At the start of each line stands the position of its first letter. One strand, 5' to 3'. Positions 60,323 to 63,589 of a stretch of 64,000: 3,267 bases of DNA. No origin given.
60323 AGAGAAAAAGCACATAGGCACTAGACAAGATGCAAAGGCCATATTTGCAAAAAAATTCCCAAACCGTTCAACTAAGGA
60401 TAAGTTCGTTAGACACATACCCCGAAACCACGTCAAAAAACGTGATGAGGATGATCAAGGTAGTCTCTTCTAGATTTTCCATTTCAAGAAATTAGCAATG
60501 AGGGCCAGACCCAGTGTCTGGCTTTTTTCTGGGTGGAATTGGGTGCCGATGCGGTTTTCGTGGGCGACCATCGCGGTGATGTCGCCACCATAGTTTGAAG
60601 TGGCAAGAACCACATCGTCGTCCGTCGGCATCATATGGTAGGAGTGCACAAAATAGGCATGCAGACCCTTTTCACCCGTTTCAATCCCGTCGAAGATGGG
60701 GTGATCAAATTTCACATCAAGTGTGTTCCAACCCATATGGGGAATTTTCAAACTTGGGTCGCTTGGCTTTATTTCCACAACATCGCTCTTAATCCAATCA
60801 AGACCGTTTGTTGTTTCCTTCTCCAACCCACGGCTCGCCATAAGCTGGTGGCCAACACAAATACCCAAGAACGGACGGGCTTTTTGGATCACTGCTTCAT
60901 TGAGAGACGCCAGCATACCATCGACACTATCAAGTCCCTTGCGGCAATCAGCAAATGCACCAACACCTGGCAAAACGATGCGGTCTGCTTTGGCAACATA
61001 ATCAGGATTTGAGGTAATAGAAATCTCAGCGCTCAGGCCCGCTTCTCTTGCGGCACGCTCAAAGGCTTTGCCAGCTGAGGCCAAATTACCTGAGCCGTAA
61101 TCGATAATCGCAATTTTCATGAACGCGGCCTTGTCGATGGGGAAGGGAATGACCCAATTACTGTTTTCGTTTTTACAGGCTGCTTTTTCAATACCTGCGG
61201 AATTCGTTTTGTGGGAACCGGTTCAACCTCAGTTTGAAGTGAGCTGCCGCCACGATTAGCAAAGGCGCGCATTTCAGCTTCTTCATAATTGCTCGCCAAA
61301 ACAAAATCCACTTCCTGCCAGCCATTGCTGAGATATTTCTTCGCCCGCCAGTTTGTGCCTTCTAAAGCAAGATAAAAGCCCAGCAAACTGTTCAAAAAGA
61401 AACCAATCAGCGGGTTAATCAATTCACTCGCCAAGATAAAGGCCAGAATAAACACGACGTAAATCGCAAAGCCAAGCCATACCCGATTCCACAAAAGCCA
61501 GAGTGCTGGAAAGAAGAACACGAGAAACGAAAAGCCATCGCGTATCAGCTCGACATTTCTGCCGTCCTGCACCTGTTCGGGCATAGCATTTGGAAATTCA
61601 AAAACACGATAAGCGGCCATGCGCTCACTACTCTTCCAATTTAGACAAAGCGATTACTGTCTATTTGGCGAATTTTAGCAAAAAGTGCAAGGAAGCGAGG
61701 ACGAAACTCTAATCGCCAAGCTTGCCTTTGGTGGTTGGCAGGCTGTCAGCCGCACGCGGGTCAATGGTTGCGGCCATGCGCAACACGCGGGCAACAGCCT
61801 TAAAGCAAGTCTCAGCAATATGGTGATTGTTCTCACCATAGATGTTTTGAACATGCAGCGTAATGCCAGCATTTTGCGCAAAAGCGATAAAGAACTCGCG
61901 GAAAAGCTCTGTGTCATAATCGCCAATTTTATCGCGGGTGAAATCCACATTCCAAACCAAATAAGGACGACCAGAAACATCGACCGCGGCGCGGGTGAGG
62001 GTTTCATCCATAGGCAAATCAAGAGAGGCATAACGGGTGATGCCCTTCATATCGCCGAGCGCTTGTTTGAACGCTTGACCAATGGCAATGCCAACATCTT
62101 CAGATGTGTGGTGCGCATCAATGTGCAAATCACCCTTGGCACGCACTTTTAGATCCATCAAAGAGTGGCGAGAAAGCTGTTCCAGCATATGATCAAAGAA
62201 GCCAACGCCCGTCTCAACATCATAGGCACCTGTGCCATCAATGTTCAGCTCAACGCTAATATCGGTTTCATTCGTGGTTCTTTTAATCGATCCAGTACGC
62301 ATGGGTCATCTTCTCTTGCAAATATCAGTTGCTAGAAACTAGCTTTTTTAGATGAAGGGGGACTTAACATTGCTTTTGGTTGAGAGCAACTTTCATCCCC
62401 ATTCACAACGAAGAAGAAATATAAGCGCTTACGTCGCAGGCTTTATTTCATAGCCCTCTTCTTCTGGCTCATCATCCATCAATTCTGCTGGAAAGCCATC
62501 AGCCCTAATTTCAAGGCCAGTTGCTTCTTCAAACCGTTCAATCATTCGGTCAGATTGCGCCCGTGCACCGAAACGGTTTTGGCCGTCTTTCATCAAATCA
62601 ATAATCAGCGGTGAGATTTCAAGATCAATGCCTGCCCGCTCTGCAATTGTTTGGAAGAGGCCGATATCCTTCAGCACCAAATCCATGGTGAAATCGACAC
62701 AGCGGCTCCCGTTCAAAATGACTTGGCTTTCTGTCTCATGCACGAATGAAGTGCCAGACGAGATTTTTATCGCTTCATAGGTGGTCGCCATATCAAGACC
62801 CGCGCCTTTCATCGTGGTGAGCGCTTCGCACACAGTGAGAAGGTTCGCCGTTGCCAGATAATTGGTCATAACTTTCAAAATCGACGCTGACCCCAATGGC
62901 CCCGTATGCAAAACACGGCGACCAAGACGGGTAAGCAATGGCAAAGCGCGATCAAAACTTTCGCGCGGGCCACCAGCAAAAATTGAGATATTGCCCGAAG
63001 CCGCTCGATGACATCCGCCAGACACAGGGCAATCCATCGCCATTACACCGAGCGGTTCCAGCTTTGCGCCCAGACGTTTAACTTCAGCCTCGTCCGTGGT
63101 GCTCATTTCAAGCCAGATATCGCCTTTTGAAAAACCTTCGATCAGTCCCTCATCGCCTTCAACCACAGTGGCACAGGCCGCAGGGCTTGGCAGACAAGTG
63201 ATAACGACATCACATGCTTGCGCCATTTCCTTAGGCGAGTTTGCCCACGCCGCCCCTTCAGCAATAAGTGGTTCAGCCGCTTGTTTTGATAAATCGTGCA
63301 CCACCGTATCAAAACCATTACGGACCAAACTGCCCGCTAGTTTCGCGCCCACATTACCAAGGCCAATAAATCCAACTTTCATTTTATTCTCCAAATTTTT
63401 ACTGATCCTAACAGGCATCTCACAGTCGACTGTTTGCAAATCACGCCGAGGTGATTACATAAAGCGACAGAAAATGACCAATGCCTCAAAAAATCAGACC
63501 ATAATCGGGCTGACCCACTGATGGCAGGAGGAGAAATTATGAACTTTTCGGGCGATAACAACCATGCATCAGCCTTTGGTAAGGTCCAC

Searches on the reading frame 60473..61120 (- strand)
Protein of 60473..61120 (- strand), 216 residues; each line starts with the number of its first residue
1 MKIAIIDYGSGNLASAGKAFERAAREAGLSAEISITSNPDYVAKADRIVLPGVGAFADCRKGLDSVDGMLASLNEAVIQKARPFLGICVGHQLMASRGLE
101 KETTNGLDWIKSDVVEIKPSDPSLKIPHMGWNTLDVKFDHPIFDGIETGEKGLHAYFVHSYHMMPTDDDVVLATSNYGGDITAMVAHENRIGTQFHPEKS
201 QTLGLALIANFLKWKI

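Call 75: search_protein_families(library=pfam, proteins=[window:60473-61120:-], max_evalue=0.001)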
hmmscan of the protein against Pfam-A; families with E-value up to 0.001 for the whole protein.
window:60473-61120:- (216 aa): 3 families
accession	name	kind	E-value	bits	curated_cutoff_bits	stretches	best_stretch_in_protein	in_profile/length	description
PF00117.34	GATase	-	2.5e-19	70.1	22.8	1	15-212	8-187/190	Glutamine amidotransferase class-I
PF01174.25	SNO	-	3e-05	24.4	27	0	27-114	22-100/188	SNO glutamine amidotransferase family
PF07722.19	Peptidase_C26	-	0.00026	21.3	20.5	0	71-198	95-219/219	Peptidase C26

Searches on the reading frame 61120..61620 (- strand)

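Call 75: search_protein_families(library=pfam, proteins=[window:61120-61620:-], max_evalue=0.001)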
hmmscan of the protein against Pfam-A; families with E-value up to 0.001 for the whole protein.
window:61120-61620:- (167 aa): 1 family
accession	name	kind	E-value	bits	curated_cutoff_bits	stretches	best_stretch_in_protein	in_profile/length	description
PF10947.13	DUF2628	-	5.1e-09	36.9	23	1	21-95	9-90/93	Protein of unknown function (DUF2628)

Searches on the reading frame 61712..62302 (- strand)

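Call 75: search_protein_families(library=pfam, proteins=[window:61712-62302:-], max_evalue=0.001)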
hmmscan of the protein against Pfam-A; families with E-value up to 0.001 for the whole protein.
window:61712-62302:- (197 aa): 1 family
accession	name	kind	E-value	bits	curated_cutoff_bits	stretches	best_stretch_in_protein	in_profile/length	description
PF00475.24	IGPD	-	6.9e-68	227.7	27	1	31-174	1-144/144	Imidazoleglycerol-phosphate dehydratase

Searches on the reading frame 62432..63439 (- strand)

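Call 75: search_protein_families(library=pfam, proteins=[window:62432-63439:-], max_evalue=0.001)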
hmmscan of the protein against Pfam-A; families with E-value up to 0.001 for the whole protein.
window:62432-63439:- (336 aa): 4 families
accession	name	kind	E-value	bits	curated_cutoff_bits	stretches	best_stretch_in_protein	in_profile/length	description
PF03446.21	NAD_binding_2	-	1.6e-43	148.9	21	1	21-180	1-161/161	NAD binding domain of 6-phosphogluconate dehydrogenase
PF14833.11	NAD_binding_11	-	3.4e-20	72.9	30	1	183-301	1-120/122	NAD-binding of NADP-dependent 3-hydroxyisobutyrate dehydrogenase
PF03807.23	F420_oxidored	-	1.1e-07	32.8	21.6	1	21-90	1-74/94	NADP oxidoreductase coenzyme F420-dependent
PF02826.25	2-Hacid_dh_C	-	2.8e-07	30.5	25.1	1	18-87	35-103/178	D-isomer specific 2-hydroxyacid dehydrogenase, NAD binding domain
